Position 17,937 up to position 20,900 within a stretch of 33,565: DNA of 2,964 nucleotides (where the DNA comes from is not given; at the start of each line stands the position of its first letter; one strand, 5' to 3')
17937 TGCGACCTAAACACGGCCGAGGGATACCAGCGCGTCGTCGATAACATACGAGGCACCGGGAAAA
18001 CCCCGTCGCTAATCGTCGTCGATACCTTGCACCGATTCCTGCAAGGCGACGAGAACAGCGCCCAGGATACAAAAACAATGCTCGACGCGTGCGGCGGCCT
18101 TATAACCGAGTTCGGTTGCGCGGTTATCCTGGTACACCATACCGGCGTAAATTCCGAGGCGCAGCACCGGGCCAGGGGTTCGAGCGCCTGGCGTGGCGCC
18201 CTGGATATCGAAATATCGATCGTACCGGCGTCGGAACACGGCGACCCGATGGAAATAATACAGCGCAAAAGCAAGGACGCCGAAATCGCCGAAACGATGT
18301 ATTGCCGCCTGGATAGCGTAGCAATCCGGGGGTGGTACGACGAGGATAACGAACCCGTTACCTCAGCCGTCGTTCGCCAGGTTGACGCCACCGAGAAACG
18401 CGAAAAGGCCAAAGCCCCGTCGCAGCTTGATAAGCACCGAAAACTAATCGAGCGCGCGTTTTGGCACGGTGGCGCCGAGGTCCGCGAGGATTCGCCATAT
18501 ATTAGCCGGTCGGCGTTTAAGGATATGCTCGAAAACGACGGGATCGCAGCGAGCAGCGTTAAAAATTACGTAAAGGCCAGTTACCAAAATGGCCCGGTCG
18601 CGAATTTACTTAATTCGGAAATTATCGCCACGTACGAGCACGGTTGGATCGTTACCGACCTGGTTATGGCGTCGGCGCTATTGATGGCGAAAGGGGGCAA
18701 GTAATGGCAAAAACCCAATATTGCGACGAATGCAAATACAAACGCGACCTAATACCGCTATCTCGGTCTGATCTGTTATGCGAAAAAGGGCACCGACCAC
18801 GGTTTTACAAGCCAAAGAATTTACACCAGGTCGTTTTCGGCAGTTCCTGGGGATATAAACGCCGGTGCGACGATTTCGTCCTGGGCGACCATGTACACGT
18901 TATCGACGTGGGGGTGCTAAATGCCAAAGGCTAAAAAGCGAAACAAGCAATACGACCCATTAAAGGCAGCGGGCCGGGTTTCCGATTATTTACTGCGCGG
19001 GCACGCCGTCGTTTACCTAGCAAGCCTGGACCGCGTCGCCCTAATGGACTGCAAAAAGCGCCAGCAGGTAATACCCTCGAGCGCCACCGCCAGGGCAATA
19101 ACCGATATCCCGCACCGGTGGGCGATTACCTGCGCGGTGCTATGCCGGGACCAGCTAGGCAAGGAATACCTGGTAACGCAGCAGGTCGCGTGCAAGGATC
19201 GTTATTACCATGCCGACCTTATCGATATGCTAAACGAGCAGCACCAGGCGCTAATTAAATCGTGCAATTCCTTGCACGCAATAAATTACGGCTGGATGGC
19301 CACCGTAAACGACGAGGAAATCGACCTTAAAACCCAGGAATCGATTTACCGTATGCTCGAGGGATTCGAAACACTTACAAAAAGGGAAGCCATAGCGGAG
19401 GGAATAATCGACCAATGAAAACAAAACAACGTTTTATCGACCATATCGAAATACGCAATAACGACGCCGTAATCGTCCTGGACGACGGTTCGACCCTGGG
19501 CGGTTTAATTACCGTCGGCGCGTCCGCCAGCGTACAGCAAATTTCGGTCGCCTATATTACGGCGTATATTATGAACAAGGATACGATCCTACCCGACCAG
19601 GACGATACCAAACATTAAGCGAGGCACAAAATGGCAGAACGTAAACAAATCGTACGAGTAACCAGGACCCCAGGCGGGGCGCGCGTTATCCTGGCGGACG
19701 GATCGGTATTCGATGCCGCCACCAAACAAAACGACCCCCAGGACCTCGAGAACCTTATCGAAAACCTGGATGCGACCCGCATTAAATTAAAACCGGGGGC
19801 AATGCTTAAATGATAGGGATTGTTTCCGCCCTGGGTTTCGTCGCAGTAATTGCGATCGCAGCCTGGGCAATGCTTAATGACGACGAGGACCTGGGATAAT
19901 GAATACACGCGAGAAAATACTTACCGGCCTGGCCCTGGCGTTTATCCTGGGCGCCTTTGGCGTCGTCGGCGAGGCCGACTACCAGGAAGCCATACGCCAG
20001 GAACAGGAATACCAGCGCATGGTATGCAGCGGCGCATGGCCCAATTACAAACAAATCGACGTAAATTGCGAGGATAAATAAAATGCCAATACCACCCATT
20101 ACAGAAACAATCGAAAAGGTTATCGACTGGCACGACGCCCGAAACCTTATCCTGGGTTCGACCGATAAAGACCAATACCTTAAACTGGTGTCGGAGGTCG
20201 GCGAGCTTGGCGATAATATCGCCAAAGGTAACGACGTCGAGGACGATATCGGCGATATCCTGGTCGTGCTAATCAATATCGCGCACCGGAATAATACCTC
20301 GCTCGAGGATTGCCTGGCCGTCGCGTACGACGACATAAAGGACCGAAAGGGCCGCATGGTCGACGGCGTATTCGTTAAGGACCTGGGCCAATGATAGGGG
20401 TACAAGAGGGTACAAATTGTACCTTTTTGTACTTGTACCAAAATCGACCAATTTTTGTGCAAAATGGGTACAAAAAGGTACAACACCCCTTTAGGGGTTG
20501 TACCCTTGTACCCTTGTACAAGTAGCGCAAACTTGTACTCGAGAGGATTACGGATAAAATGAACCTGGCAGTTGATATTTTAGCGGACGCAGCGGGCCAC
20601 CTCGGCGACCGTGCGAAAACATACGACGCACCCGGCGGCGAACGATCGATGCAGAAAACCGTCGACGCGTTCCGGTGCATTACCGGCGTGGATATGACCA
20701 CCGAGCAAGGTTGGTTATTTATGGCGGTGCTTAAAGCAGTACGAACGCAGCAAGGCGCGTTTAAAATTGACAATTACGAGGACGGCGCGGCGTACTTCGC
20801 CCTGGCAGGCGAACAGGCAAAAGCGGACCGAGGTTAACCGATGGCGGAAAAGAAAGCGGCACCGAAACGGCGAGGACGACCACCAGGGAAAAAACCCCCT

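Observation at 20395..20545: Dense GTAC-core iteron cluster between the early operon and the terminase genes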

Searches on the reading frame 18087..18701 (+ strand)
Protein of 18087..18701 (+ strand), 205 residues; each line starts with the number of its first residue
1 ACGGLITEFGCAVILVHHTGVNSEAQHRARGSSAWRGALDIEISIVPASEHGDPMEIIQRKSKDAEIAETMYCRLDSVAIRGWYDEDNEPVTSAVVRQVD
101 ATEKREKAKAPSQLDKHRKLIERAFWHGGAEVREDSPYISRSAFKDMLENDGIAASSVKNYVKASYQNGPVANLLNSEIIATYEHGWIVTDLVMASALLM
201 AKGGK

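Call 45: find_homologous_proteins(query=window:18087-18701:+, max_evalue=0.001)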
Query window:18087-18701:+ (205 aa): 391 proteins with E <= 0.001 among 537 candidates; the best 120 are listed.
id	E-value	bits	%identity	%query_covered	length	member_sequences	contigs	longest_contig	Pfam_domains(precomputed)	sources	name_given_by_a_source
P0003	2.8e-71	257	61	99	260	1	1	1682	PF13481.13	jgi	jgi:hypothetical protein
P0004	1.0e-68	249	58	99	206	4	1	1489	-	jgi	jgi:hypothetical protein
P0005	4.5e-68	247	58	99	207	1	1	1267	-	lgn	-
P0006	4.6e-68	247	59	99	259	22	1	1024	PF13481.13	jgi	jgi:hypothetical protein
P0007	4.1e-67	244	58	100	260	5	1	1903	PF13481.13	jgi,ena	-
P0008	9.1e-67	243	57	97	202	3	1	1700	-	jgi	jgi:hypothetical protein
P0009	9.5e-67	242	56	99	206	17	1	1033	-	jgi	jgi:hypothetical protein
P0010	1.6e-66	242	57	100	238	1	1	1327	PF13481.13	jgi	jgi:hypothetical protein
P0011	2.7e-66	241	59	99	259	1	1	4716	PF13481.13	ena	-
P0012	4.0e-66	240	59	99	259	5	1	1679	PF13481.13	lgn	-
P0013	6.3e-66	240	56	99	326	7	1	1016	PF13481.13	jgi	jgi:hypothetical protein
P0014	1.6e-65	239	58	99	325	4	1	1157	PF13481.13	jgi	jgi:hypothetical protein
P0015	2.5e-65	238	59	99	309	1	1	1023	PF13481.13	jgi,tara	jgi:hypothetical protein|tara:strand:- start:22 stop:951 length:930 start_codon:yes stop_codon:yes g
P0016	4.0e-65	237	56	99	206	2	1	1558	-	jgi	jgi:hypothetical protein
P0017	4.1e-65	237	58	100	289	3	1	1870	PF13481.13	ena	-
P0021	5.3e-65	237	58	100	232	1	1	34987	PF13481.13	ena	-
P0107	1.2e-57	213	54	99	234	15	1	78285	PF13481.13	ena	-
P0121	1.0e-55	207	55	93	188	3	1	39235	-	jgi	jgi:putative DNA primase/helicase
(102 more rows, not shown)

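Call 46: find_encoding_contigs(protein=P0021, flank=10000, max_places=2)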
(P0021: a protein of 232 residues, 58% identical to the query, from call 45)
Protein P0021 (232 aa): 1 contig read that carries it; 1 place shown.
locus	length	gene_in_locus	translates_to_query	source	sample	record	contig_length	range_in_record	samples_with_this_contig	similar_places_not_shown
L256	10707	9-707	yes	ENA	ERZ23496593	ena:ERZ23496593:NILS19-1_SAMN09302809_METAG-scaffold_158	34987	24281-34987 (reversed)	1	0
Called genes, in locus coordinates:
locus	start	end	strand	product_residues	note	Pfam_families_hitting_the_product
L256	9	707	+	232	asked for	PF13481:AAA_25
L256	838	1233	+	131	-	-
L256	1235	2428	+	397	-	PF02195:ParB_N, PF01555:N6_N4_Mtase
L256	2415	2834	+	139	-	-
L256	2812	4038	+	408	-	PF04466:Terminase_3, PF17288:Terminase_3C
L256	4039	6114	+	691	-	PF16510:P22_portal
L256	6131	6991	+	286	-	-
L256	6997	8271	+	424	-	PF11651:P22_CoatProtein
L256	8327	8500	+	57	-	-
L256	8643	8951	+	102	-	-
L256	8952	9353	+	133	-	-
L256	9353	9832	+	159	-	PF11650:P22_Tail-4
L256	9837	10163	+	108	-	-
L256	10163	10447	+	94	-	-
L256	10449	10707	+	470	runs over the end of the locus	PF11134:Phage_stabilise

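Call 47: find_encoding_contigs(protein=P0121, flank=10000, max_places=2)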
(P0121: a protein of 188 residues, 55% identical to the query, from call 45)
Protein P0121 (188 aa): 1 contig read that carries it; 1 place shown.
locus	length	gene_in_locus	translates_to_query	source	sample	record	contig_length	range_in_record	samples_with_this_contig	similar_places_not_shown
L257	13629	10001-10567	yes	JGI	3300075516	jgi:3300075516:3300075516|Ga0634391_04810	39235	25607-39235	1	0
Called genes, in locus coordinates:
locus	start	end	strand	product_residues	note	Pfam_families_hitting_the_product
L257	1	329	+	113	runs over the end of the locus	PF11351:GTA_holin_3TM (weak)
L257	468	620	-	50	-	-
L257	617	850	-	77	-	-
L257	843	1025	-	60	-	-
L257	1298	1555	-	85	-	-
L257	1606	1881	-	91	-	-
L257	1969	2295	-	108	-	-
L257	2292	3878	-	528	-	PF00270:DEAD, PF04851:ResIII, PF18766:SWI2_SNF2 (weak), PF00271:Helicase_C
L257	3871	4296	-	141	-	PF24579:PDDEXK_14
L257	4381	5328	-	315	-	-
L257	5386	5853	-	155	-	PF05037:DUF669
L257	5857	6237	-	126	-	PF23791:DUF7173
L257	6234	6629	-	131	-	-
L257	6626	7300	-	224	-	PF13479:AAA_24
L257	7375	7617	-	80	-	-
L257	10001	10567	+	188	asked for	-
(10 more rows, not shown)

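Call 48: find_encoding_contigs(protein=P0107, flank=10000, max_places=2)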
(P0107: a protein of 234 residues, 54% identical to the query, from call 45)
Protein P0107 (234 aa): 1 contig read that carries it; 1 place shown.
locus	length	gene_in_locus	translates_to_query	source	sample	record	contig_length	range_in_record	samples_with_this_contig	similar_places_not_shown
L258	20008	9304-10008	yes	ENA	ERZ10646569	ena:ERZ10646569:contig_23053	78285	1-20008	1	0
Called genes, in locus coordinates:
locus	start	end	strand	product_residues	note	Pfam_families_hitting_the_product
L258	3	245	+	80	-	?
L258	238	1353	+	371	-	PF00149:Metallophos (faint)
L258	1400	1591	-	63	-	-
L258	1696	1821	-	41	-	-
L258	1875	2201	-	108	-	-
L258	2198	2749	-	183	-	-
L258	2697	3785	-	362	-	PF00270:DEAD, PF04851:ResIII, PF18766:SWI2_SNF2 (weak), PF00271:Helicase_C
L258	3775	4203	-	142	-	PF24579:PDDEXK_14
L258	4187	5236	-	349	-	-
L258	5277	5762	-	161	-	PF05037:DUF669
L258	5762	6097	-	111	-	-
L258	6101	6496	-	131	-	PF23791:DUF7173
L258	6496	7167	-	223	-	PF13479:AAA_24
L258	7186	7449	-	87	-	-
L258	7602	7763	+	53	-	PF14549:P22_Cro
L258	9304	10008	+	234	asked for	PF13481:AAA_25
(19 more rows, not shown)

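Call 55: find_related_loci(query=A1, collection=viral_contigs, flank=3000)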
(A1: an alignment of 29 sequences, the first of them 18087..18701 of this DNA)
Query A1 (205 aa) in viral_contigs; peptide patterns used: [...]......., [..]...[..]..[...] (x = any residue, [..] = any of these).
599 stretches matched a pattern (row limit reached: there are more); 584 encode a relative of the query (tblastn E <= 1e-3); the best 80 are kept; 80 distinct loci.
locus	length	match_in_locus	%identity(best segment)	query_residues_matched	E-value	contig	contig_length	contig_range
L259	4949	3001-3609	98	1-203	1e-135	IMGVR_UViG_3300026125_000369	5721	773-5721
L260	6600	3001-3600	59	1-204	1e-74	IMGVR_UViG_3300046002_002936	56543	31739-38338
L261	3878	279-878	59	1-204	1e-74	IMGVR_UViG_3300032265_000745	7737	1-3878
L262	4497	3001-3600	59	1-204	5e-74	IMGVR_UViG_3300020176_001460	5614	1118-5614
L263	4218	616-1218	59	1-205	1e-73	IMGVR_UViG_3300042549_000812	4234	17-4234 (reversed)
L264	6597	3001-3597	60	1-200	9e-74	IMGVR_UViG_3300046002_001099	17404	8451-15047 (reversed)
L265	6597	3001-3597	60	1-200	2e-73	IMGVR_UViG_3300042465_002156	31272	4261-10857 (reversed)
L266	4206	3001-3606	57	1-205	2e-73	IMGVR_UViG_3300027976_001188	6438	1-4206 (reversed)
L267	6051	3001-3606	57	1-205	4e-73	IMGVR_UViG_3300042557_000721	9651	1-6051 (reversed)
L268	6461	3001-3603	57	1-205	5e-73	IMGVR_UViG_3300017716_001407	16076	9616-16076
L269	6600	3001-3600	58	1-204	5e-73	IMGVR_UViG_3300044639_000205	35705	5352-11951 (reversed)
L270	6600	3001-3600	58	1-204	5e-73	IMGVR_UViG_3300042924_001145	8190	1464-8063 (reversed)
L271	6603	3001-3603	59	1-205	4e-73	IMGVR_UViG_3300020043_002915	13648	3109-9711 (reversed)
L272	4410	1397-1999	58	1-205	9e-73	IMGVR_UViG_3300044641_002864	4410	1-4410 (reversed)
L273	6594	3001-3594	57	1-202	3e-72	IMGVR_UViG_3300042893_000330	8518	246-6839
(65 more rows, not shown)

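Call 68: predict_structure(alignment_id=A1)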
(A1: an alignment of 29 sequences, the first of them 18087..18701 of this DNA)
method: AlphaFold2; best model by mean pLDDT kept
length: 205 residues; sequences in the alignment: 29
mean_pLDDT: 80.3   pTM: 0.53
mean pLDDT of the five models: 80.3, 78.8, 78.6, 78.4, 77.4
residues with pLDDT >= 90: 102; 70-90: 43; 50-70: 29; < 50: 31
segments of 3 or more residues with pLDDT < 50: 1-3, 17-38
pLDDT, mean of each block of 10 residues (from residue 1): 52 47 45 46 74 79 68 87 94 85 58 94 97 98 98 97 96 98 98 97 78
secondary structure, 60 per line:
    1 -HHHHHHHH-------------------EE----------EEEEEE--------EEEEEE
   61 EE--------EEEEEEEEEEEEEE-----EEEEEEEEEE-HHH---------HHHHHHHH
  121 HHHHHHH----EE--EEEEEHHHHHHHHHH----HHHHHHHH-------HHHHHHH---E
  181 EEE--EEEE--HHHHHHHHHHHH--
elements in order: H2-9 E41-46 E55-62 E71-84 E90-99 H113-127 E136-140 H141-150 H155-162 H170-176 E180-183 E186-189 H192-203

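Call 74: fold_search(model_id=the predicted structure, library=pdb)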
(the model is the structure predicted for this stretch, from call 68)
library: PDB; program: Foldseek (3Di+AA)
matches with E <= 10: 416; with E <= 0.001: 0
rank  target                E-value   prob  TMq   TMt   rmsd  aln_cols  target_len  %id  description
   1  5f1r_A                1.5e-02  0.69  0.25  0.22  16.2       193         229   11  The Transcriptional Regulator PrfA from Listeria Monocytogenes in complex with a ring-fused 2-pyridone (C10) (released 2016-03-16)
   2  6ev0_A                1.6e-02  0.57  0.22  0.20  16.5       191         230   10  The Transcriptional Regulator PrfA from Listeria Monocytogenes in complex with a ring-fused 2-pyridone (AC129) (released 2018-05-02)
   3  2bgc_A                3.2e-02  0.60  0.27  0.24  17.5       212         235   12  PrfA-G145S, a constitutive active mutant of the Transcriptional Regulator In L.monocytogenes (released 2005-04-14)
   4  6qw2_B                3.8e-02  0.54  0.24  0.21  16.8       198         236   11  The Transcriptional Regulator PrfA-A218G mutant from Listeria Monocytogenes (released 2020-04-01)
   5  3b02                  4.8e-02  0.44  0.23  0.24  15.5       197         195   14  Crystal structure of TTHB099, a transcriptional regulator CRP family from Thermus thermophilus HB8 (released 2011-06-15)
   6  2beo_B                5.0e-02  0.51  0.25  0.23  16.1       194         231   10  PrfA, Transcriptional Regulator In Listeria Monocytogenes (released 2005-04-14)
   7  2h6c_A                5.3e-02  0.51  0.24  0.24  14.8       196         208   12  Crystal structure of reduced CprK in absence of any ligand (released 2006-07-04)
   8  5x6d_G                5.3e-02  0.51  0.25  0.23  16.2       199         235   12  Crystal structure of PrfA-DNA binary complex (released 2017-04-12)
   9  2beo_A                5.6e-02  0.33  0.21  0.19  16.8       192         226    9  PrfA, Transcriptional Regulator In Listeria Monocytogenes (released 2005-04-14)
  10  8cbi_B                6.3e-02  0.30  0.20  0.18  16.8       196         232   10  The Transcriptional Regulator PrfA from Listeria Monocytogenes in complex with tetrapeptide Thr-Lys-Pro-Arg (released 2024-08-07)
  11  2bgc_B                8.4e-02  0.47  0.25  0.23  17.1       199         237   10  PrfA-G145S, a constitutive active mutant of the Transcriptional Regulator In L.monocytogenes (released 2005-04-14)
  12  4hzf_B                8.4e-02  0.44  0.24  0.25  17.3       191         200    8  structure of the wild type Catabolite gene Activator Protein (released 2013-10-30)
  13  8as8_C                8.9e-02  0.72  0.26  0.27  14.9       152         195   15  E. coli Wadjet JetABC monomer (released 2022-12-14)
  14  3e6d_B                8.9e-02  0.38  0.24  0.24  15.4       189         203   13  Crystal Structure of CprK C200S (released 2008-09-30)
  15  5lej_A                9.9e-02  0.38  0.25  0.22  16.0       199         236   11  The Transcriptional Regulator PrfA from Listeria Monocytogenes in complex with a 30-bp operator PrfA-box motif (released 2016-12-07)
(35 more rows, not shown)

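Call 96: find_related_loci(query=A1, collection=genome_contigs, flank=4000)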
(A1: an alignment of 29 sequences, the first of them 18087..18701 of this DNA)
Query A1 (205 aa) in genome_contigs; peptide patterns used: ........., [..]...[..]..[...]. (x = any residue, [..] = any of these).
95 stretches matched a pattern; 25 encode a relative of the query (tblastn E <= 1e-3); 25 distinct loci.
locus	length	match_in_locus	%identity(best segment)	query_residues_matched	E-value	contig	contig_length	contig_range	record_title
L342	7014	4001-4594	56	1-202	6e-69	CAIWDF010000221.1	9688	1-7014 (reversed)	MAG: uncultured Bacteroidetes bacterium isolate Day2-2_bin-746 genome assembly, contig: bin-746:221/312, whole genome sh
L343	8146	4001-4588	53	1-202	5e-66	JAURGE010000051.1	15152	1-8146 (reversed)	MAG: Alphaproteobacteria bacterium isolate SFB_3D_50_49 NODE_51_length_15152_cov_7.320000, whole genome shotgun sequence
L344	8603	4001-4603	53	1-205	2e-65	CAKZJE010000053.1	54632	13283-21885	MAG TPA_asm: uncultured Methylomonas sp. isolate ERR2114805_bin.24_CONCOCT_v1.1_MAG genome assembly, contig: ERZ1034363.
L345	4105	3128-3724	51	1-203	6e-64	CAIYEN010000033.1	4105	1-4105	MAG: uncultured Opitutae bacterium isolate UppL6_bin-0046 genome assembly, contig: bin-0046:033/282, whole genome shotgu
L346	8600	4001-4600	47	1-204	1e-58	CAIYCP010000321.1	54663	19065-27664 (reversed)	MAG: uncultured beta proteobacterium isolate Kiruna2_bin-0444 genome assembly, contig: bin-0444:321/758, whole genome sh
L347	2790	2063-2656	50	1-204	5e-58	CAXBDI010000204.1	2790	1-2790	MAG TPA_asm: uncultured Alphaproteobacteria bacterium isolate ERR2762122_concoct_107 genome assembly, contig: ERZ3421826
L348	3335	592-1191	50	1-202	1e-56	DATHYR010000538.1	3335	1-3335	MAG TPA_asm: Pseudomonadales bacterium isolate SMAG_U16216 k141_798696, whole genome shotgun sequence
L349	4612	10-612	49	9-205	3e-56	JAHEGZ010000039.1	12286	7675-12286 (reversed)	MAG: Aurantimicrobium sp. isolate Ww43 NODE_5982_length_12286_cov_7.965064, whole genome shotgun sequence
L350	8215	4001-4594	50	2-203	8e-56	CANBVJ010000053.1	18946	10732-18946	MAG: Comamonadaceae bacterium isolate JR-MC-B-240519-59 genome assembly, contig: JR-MC-B-240519-C2312, whole genome shot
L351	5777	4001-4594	47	1-202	2e-55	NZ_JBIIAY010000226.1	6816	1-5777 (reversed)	MAG: Brevundimonas sp. isolate ME2000-06-06pf_3300042549_group1_bin98 Rohwer_bin1832_scaffold_10265_c1, whole genome sho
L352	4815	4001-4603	48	1-202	2e-55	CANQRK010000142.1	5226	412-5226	MAG: uncultured Paenalcaligenes sp. isolate Lapin-020__bin43 genome assembly, contig: Lapin-020__NODE_24456_length_5226_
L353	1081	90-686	48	1-202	6e-59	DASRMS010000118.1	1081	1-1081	MAG TPA_asm: Oscillospiraceae bacterium isolate SMAG_U10222 k141_299693, whole genome shotgun sequence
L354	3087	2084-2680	45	1-202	1e-54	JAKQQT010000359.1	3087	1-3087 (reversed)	MAG: Armatimonadota bacterium isolate USMO_maxbin.175 k141_132356, whole genome shotgun sequence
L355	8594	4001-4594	48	1-203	4e-54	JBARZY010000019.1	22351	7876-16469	MAG: Glaciecola sp. isolate MFD12154_ilm_asm_bin10 k127_116944, whole genome shotgun sequence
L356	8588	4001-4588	45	1-202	6e-54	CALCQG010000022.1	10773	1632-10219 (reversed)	MAG TPA_asm: uncultured Synergistales bacterium isolate SRR1562000_bin.37_CONCOCT_v1.1_MAG genome assembly, contig: ERZ7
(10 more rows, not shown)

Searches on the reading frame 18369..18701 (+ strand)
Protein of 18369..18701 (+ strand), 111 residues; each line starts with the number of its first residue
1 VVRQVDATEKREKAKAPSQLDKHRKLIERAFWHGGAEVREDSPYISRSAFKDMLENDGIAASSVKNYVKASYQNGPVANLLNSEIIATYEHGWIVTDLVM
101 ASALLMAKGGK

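Call 42: find_homologous_proteins(query=window:18369-18701:+, max_evalue=0.001)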
Query seq(111 aa) (111 aa): 2 proteins with E <= 0.001 among 17 candidates.
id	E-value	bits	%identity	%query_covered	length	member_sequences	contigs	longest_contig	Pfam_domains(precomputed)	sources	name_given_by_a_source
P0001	9.4e-43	162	66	99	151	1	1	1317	-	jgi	jgi:hypothetical protein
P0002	1.8e-26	110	76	60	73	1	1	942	-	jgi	jgi:hypothetical protein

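Call 80: predict_structure(alignment_id=A2)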
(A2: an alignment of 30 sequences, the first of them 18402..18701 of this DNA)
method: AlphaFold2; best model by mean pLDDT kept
length: 100 residues; sequences in the alignment: 30
mean_pLDDT: 93.7   pTM: 0.82
mean pLDDT of the five models: 93.7, 93.1, 92.2, 91.5, 90.3
residues with pLDDT >= 90: 89; 70-90: 6; 50-70: 3; < 50: 2
segments of 3 or more residues with pLDDT < 50: none
pLDDT, mean of each block of 10 residues (from residue 1): 74 97 96 98 97 96 96 97 98 89
secondary structure, 60 per line:
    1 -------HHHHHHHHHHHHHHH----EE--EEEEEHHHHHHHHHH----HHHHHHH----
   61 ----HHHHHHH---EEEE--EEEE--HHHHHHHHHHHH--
elements in order: H8-22 E31-35 H36-45 H50-56 H65-71 E75-78 E81-84 H87-98

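Call 85: fold_search(model_id=the predicted structure, library=pdb)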
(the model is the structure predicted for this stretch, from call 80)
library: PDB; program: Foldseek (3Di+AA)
matches with E <= 10: 761; with E <= 0.001: 0
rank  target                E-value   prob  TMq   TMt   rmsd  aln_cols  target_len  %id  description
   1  2h6c_A                2.7e-02  0.93  0.42  0.24   5.9        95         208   15  Crystal structure of reduced CprK in absence of any ligand (released 2006-07-04)
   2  2h6b_A                2.9e-02  0.93  0.42  0.21   4.5        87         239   15  Crystal structure of oxidized CprK in complex with o-chlorophenolacetic acid (released 2006-07-04)
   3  6ev0_A                3.0e-02  0.82  0.37  0.20   5.9        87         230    9  The Transcriptional Regulator PrfA from Listeria Monocytogenes in complex with a ring-fused 2-pyridone (AC129) (released 2018-05-02)
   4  6qw2_B                4.7e-02  0.90  0.43  0.23   4.8        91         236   15  The Transcriptional Regulator PrfA-A218G mutant from Listeria Monocytogenes (released 2020-04-01)
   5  2h6b_B                5.4e-02  0.85  0.42  0.22   5.0        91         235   14  Crystal structure of oxidized CprK in complex with o-chlorophenolacetic acid (released 2006-07-04)
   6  3e5u_C                6.1e-02  0.84  0.41  0.23   5.3        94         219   15  OCPA complexed CprK (C200S) (released 2008-09-30)
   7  3e6b_A                6.5e-02  0.87  0.42  0.24   4.9        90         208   16  OCPA complexed CprK (C200S) (released 2008-09-30)
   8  3tqn_B                7.4e-02  0.80  0.42  0.39   7.2       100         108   15  Structure of the transcriptional regulator of the GntR family, from Coxiella burnetii. (released 2011-09-28)
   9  3e6d_B                7.4e-02  0.80  0.41  0.24   6.0        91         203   18  Crystal Structure of CprK C200S (released 2008-09-30)
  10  3e6c_C                7.4e-02  0.80  0.41  0.22   5.8        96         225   14  CprK OCPA DNA Complex (released 2008-09-30)
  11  3e5q_F                7.4e-02  0.72  0.42  0.24   5.6        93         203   17  Unbound Oxidised CprK (released 2008-09-30)
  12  3e5q_B                7.9e-02  0.69  0.40  0.24   6.0        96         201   17  Unbound Oxidised CprK (released 2008-09-30)
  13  3e5x_B                8.4e-02  0.82  0.42  0.23   5.7        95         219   15  OCPA complexed CprK (released 2008-12-09)
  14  3e6b_B                8.4e-02  0.77  0.41  0.23   4.9        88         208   17  OCPA complexed CprK (C200S) (released 2008-09-30)
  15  3e5q_C                9.5e-02  0.77  0.41  0.24   4.8        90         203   16  Unbound Oxidised CprK (released 2008-09-30)
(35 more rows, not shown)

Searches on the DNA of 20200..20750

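Call 89: search_rna_families(source=window, start=20200, end=20750, threshold=evalue, max_evalue=1)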
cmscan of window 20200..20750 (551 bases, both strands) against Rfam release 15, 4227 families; matches with E-value up to 1: 5.
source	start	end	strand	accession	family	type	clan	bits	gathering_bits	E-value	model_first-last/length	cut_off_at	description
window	20417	20483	+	RF04241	mir-5014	Gene; miRNA;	-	18.5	101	0.47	1-123/123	no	mir-5014 microRNA precursor family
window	20404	20493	+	RF03323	mir-3613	Gene; miRNA;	-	18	91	0.53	1-86/86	no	mir-3613 microRNA precursor family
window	20421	20469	+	RF00713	mir-239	Gene; miRNA;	-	17.7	49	0.57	1-74/74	no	mir-239 microRNA precursor family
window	20402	20493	-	RF03323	mir-3613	Gene; miRNA;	-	17.7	91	0.68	1-86/86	no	mir-3613 microRNA precursor family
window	20355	20526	-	RF02864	sRNA_0030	Gene; sRNA;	-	17.4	123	0.67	1-165/165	no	Enterococcus sRNA 30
